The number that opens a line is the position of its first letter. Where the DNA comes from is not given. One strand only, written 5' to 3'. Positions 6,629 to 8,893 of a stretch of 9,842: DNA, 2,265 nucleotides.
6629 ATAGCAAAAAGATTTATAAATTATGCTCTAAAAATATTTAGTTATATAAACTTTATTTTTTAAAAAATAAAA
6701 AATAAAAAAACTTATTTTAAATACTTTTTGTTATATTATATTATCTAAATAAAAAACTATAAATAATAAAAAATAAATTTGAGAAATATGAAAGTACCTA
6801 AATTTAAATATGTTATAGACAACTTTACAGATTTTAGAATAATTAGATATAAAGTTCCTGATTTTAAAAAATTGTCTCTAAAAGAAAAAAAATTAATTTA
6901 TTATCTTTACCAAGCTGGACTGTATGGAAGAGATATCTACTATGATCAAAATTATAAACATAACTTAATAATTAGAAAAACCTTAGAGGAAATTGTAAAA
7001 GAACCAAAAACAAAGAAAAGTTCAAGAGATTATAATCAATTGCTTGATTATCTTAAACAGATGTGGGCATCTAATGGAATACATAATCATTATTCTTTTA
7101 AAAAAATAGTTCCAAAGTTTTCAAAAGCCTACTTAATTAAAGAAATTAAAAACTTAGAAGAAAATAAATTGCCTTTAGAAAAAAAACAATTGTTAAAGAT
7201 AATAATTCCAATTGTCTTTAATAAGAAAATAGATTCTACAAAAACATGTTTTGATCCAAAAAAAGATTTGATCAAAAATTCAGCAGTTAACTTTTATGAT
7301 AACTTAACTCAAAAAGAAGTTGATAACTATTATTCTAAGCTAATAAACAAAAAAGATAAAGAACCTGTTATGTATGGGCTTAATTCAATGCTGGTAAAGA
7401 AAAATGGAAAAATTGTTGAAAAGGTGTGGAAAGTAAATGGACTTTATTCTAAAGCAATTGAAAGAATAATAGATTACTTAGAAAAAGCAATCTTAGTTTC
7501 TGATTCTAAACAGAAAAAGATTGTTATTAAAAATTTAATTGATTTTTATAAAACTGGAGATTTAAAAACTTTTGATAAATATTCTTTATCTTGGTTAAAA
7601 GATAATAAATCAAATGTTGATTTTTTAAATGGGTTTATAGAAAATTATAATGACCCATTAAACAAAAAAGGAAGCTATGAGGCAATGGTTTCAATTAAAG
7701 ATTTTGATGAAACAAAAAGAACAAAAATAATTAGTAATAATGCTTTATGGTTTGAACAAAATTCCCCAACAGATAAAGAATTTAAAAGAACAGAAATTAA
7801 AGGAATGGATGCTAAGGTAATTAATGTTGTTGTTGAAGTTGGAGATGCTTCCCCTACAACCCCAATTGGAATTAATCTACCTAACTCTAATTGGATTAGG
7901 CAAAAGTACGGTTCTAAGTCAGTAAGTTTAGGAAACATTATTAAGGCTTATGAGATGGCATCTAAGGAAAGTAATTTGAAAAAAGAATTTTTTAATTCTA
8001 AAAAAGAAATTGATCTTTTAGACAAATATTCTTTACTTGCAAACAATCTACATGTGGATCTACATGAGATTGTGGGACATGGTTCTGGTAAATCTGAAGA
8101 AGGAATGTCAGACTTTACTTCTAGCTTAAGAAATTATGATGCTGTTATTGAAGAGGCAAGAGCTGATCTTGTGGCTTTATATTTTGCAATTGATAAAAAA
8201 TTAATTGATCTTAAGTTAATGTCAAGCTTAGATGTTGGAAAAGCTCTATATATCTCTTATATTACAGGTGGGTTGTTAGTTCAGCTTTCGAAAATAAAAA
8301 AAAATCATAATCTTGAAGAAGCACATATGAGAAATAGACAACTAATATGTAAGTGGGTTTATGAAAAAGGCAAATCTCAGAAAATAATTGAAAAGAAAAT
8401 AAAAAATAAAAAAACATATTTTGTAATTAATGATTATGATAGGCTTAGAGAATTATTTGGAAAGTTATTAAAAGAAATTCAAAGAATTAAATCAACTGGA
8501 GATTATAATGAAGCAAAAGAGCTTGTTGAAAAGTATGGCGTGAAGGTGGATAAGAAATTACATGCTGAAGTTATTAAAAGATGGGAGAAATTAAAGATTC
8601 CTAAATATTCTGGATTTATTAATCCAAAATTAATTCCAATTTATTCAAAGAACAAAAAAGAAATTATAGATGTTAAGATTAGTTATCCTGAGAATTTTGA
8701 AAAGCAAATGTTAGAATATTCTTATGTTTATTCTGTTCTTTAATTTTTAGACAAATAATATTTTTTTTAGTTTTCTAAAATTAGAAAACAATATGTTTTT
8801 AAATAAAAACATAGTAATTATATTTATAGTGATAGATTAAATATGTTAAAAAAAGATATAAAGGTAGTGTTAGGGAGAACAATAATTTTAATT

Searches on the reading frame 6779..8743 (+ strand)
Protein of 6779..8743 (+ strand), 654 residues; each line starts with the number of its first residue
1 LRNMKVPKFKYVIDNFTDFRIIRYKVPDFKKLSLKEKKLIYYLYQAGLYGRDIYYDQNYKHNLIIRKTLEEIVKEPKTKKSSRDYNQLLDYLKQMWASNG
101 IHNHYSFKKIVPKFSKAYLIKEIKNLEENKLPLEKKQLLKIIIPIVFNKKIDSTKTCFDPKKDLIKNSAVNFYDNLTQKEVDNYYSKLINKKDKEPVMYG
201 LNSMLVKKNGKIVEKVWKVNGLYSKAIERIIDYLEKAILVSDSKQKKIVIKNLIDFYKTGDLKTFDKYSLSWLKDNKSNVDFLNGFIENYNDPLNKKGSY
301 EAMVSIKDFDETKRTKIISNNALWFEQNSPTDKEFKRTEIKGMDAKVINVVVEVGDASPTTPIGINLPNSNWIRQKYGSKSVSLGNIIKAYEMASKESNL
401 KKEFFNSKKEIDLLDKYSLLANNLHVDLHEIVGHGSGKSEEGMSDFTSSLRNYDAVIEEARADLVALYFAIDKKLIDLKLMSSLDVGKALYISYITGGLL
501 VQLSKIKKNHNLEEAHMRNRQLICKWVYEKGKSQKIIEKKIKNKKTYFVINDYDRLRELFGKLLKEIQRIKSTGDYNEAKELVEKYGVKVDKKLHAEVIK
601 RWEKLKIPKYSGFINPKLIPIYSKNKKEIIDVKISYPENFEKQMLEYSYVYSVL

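Call 7: search_protein_families(library=pfam, proteins=[window:6779-8743:+], max_evalue=1)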
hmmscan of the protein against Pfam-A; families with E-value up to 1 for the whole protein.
window:6779-8743:+ (654 aa): 1 family
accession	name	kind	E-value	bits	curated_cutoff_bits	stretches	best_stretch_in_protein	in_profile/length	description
PF03571.21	Peptidase_M49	-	8.6e-52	176.7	21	2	171-438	53-307/548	Peptidase family M49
